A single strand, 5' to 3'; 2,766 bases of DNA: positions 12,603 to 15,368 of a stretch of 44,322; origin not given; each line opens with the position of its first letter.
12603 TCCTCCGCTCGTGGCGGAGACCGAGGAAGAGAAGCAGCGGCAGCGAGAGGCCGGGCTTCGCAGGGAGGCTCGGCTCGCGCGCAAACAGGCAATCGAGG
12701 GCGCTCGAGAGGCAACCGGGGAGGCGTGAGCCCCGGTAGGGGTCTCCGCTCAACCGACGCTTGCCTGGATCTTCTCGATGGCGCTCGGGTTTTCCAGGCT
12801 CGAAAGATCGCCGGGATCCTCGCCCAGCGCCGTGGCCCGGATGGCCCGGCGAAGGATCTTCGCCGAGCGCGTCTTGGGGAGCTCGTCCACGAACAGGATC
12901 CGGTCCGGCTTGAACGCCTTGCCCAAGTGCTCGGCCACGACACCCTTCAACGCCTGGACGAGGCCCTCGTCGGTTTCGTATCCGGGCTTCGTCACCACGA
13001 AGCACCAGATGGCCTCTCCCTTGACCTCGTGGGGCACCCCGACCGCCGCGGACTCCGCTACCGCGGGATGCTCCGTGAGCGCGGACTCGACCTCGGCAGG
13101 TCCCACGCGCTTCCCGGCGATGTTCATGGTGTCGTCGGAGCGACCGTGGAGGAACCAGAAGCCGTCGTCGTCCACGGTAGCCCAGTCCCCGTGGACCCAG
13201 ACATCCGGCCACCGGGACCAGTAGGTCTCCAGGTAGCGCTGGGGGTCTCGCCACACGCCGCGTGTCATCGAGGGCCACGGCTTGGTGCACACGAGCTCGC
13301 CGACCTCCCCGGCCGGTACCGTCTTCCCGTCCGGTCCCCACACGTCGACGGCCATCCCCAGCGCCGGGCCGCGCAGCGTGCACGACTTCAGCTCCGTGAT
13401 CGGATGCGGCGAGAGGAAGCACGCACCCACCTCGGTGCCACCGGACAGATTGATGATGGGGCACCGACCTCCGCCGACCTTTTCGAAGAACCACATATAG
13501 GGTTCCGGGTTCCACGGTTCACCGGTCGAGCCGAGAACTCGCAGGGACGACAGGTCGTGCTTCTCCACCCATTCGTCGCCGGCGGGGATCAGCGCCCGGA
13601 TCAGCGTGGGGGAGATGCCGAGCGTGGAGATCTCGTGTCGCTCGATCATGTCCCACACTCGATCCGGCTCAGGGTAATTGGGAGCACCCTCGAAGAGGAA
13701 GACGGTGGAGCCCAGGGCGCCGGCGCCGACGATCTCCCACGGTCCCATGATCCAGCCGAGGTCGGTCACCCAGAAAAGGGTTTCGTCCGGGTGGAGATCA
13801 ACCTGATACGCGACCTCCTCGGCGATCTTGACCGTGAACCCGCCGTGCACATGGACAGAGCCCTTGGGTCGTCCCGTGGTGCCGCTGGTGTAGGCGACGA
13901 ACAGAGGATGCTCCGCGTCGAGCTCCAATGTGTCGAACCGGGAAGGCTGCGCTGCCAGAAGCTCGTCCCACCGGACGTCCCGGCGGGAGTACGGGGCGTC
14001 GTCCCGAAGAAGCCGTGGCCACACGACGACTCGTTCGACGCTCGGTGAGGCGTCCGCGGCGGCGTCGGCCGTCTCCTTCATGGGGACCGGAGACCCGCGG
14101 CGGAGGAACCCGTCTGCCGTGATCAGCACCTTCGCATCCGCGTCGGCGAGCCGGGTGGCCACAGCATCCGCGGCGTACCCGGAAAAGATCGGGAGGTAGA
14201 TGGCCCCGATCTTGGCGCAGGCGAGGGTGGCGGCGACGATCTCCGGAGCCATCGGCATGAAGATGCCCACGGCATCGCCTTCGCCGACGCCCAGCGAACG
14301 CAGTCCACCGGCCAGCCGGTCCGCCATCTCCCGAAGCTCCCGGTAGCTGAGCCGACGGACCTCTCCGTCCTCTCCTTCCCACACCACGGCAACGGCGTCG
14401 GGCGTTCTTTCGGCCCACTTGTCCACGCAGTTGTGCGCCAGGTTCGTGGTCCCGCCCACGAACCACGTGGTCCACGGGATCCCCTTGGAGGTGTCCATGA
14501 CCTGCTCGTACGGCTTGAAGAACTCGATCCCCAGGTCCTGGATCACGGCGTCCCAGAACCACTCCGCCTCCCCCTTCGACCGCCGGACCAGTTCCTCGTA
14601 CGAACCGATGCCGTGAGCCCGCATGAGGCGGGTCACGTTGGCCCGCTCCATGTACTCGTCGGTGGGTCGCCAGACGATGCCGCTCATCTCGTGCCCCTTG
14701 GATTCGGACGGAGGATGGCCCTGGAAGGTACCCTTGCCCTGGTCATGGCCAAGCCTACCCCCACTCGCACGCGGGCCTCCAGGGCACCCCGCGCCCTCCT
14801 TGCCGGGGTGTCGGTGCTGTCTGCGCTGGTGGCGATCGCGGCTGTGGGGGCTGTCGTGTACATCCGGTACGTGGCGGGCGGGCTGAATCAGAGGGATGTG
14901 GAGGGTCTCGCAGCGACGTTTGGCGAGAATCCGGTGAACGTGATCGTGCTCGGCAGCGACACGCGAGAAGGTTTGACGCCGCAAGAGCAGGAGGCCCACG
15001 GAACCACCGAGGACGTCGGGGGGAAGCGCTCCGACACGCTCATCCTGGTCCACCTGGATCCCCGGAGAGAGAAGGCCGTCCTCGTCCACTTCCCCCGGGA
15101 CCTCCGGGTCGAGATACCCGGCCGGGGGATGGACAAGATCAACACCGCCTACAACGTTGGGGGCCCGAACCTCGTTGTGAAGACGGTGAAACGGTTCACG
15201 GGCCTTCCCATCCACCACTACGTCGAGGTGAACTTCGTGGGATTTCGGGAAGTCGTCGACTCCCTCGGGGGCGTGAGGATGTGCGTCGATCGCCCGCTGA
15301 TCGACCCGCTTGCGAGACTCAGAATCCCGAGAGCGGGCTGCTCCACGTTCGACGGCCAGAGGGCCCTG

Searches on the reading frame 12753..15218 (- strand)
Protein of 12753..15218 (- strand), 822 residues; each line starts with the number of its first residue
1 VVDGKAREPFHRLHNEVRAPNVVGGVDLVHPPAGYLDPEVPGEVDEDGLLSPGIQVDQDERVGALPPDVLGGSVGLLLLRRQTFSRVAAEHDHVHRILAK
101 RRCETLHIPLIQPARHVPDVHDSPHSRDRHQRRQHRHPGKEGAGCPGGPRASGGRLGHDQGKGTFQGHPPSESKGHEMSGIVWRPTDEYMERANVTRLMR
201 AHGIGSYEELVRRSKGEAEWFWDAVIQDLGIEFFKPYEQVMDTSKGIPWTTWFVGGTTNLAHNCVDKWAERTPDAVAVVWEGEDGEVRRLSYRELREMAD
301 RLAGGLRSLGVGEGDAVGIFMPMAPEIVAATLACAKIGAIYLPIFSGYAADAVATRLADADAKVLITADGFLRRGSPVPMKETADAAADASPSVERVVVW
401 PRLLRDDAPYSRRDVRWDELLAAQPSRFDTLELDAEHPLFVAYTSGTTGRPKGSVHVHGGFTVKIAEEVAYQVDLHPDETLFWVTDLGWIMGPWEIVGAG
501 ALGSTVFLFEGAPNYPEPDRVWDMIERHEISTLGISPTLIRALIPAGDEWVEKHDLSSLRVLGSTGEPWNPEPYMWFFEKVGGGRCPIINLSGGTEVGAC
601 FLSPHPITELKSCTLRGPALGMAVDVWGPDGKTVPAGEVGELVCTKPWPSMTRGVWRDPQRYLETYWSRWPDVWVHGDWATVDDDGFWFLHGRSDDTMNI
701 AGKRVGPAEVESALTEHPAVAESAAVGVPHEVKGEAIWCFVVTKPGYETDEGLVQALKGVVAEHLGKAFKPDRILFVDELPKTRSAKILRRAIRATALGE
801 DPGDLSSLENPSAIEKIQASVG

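Call 38: search_protein_families(library=pfam, proteins=[window:12753-15218:-], max_evalue=0.0001)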
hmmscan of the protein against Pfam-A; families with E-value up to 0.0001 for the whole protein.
window:12753-15218:- (822 aa): 3 families
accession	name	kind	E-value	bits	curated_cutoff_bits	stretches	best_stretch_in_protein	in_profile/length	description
PF00501.34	AMP-binding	-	1e-77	262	29.9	1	266-656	2-384/384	AMP-binding enzyme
PF13193.12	AMP-binding_C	-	2.9e-25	89.4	24.5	1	709-787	1-76/76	AMP-binding enzyme C-terminal domain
PF16177.11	ACAS_N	-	3.7e-16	59.1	27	1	207-264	1-55/55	Acetyl-coenzyme A synthetase N-terminus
